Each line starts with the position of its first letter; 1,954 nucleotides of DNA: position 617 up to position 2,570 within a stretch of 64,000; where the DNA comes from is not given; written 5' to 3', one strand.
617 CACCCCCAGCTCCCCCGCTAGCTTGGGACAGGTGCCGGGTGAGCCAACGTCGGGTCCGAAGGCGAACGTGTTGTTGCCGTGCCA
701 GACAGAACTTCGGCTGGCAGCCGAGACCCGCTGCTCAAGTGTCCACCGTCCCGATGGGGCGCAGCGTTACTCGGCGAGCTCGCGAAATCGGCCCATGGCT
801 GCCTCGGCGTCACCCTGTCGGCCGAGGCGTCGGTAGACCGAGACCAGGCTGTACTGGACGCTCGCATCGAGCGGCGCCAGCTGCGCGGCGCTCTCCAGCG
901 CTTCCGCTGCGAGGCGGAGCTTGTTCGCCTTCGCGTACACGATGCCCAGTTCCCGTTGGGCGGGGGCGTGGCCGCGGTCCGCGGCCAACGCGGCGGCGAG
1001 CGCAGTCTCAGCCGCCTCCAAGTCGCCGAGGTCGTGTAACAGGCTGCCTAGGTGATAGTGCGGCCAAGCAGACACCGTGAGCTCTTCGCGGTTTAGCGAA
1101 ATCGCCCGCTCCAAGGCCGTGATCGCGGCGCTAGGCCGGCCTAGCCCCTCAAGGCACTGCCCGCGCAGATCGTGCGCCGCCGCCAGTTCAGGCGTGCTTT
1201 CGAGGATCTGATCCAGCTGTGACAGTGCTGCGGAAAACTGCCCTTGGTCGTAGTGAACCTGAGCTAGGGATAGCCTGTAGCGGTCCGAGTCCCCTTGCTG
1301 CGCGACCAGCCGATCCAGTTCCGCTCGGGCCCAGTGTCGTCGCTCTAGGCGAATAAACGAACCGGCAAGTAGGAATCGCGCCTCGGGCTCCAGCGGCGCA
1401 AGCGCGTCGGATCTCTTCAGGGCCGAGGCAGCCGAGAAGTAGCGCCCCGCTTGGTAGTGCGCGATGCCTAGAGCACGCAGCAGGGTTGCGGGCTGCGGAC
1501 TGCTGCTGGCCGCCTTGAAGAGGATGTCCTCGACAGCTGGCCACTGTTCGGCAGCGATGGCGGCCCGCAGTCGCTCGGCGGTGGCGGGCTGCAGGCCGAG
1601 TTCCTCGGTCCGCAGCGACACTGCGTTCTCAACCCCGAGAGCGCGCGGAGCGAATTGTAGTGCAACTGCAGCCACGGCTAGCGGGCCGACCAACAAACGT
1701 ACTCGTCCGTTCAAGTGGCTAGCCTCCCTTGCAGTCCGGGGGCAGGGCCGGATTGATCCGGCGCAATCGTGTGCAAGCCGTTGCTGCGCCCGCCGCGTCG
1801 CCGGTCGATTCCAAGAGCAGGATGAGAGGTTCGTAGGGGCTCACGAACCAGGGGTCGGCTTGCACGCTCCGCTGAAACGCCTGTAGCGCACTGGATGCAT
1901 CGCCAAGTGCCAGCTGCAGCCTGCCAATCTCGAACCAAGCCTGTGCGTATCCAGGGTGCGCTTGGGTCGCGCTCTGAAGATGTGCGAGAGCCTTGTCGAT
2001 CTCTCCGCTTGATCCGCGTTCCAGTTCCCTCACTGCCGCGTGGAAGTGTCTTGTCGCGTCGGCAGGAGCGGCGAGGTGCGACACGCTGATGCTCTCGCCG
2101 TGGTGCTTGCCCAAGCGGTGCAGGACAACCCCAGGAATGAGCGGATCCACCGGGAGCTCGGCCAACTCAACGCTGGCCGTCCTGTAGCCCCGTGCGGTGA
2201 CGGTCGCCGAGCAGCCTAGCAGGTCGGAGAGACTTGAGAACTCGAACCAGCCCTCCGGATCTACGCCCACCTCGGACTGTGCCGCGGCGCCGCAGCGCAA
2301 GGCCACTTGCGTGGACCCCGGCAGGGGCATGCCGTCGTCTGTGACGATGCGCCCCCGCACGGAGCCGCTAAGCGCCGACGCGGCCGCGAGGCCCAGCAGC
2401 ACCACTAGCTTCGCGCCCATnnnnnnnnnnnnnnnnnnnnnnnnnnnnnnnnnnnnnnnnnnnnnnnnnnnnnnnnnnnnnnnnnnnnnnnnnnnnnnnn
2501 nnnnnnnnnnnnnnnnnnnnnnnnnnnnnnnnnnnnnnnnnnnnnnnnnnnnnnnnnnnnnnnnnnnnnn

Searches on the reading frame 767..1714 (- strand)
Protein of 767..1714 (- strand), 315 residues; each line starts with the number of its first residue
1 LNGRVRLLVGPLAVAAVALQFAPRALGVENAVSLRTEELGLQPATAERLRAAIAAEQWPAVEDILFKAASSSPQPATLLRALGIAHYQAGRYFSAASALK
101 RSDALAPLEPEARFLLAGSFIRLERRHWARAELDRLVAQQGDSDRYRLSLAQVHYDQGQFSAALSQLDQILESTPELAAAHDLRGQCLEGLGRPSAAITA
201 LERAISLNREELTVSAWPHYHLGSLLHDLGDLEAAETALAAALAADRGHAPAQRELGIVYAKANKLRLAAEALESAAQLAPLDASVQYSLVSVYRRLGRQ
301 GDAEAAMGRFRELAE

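Call 5: search_protein_families(library=pfam, proteins=[window:767-1714:-], max_evalue=0.01)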
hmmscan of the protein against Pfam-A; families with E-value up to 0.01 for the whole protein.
window:767-1714:- (315 aa): 24 families
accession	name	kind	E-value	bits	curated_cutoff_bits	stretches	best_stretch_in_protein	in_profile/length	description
PF07719.23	TPR_2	-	3.6e-18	64.6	27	1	178-209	1-32/34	Tetratricopeptide repeat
PF13432.12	TPR_16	-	3.5e-17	63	32.7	4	149-205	2-58/65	Tetratricopeptide repeat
PF14559.12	TPR_19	-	3.3e-16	59.8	25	3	192-253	5-62/68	Tetratricopeptide repeat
PF13428.12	TPR_14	-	1.3e-14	53.6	23.5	1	219-257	4-42/44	Tetratricopeptide repeat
PF13181.12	TPR_8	-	2.3e-14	52.7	25.7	2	219-247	4-32/34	Tetratricopeptide repeat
PF12895.13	ANAPC3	-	2.5e-14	53.8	27.2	2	134-204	13-82/82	Anaphase-promoting complex, cyclosome, subunit 3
PF13424.12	TPR_12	-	6.5e-13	49.1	30.1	2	149-209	8-76/77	Tetratricopeptide repeat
PF00515.34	TPR_1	-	1.1e-12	47.6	27.8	1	184-209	7-32/34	Tetratricopeptide repeat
PF13371.12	TPR_9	-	1.5e-12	47.8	35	1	51-113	4-66/73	Tetratricopeptide repeat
PF13414.12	TPR_11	-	4.4e-08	33.1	26.8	0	152-191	2-41/42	TPR repeat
PF23914.1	TPR_CcmH_CycH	-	5.8e-07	29.9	42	1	82-176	56-153/158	Cytochrome c-type biogenesis protein H TPR domain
PF09976.15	TPR_21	-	1.1e-06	28.9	25.5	1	92-207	58-175/193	Tetratricopeptide repeat-like domain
PF13431.12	TPR_17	-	3.9e-06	27.2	24.4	0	215-236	12-33/34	Tetratricopeptide repeat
PF14863.12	Alkyl_sulf_dimr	-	9e-06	26.6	26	0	135-199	61-124/139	Alkyl sulfatase dimerisation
PF13174.12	TPR_6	-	2.4e-05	25.1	26.3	0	184-206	6-28/33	Tetratricopeptide repeat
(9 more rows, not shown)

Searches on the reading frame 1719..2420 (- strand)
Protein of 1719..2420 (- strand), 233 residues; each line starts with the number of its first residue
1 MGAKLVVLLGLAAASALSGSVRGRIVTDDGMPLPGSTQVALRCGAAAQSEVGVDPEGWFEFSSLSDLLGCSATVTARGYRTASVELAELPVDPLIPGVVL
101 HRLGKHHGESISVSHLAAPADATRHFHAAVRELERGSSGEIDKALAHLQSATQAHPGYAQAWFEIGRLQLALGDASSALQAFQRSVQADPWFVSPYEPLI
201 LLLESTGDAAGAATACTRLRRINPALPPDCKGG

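Call 5: search_protein_families(library=pfam, proteins=[window:1719-2420:-], max_evalue=0.01)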
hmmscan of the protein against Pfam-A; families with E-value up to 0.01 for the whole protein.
window:1719-2420:- (233 aa): 13 families
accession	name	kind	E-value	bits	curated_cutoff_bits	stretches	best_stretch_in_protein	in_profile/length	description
PF13432.12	TPR_16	-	6.6e-10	39.7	32.7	1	138-190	10-62/65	Tetratricopeptide repeat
PF14559.12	TPR_19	-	2.9e-08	34.4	25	1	138-190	4-56/68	Tetratricopeptide repeat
PF13428.12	TPR_14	-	3.8e-08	33.7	23.5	1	138-168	14-44/44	Tetratricopeptide repeat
PF07719.23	TPR_2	-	1.7e-07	31.3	27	1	159-190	1-32/34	Tetratricopeptide repeat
PF23914.1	TPR_CcmH_CycH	-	3.9e-06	27.2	42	1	148-192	39-83/158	Cytochrome c-type biogenesis protein H TPR domain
PF13371.12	TPR_9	-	1.7e-05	25.1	35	1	140-190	10-60/73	Tetratricopeptide repeat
PF00515.34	TPR_1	-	2.1e-05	24.6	27.8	1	159-190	1-32/34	Tetratricopeptide repeat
PF13174.12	TPR_6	-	2.9e-05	24.9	26.3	0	160-189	1-30/33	Tetratricopeptide repeat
PF13620.12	CarboxypepD_reg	-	0.00013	22.7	32.3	1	20-86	1-66/82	Carboxypeptidase regulatory-like domain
PF13424.12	TPR_12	-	0.00016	22.2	30.1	1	142-188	27-74/77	Tetratricopeptide repeat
PF13414.12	TPR_11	-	0.00028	20.9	26.8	1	138-173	7-42/42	TPR repeat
PF13181.12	TPR_8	-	0.00055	20.3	25.7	1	159-190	1-32/34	Tetratricopeptide repeat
PF13431.12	TPR_17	-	0.0094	16.6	24.4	0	149-180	3-34/34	Tetratricopeptide repeat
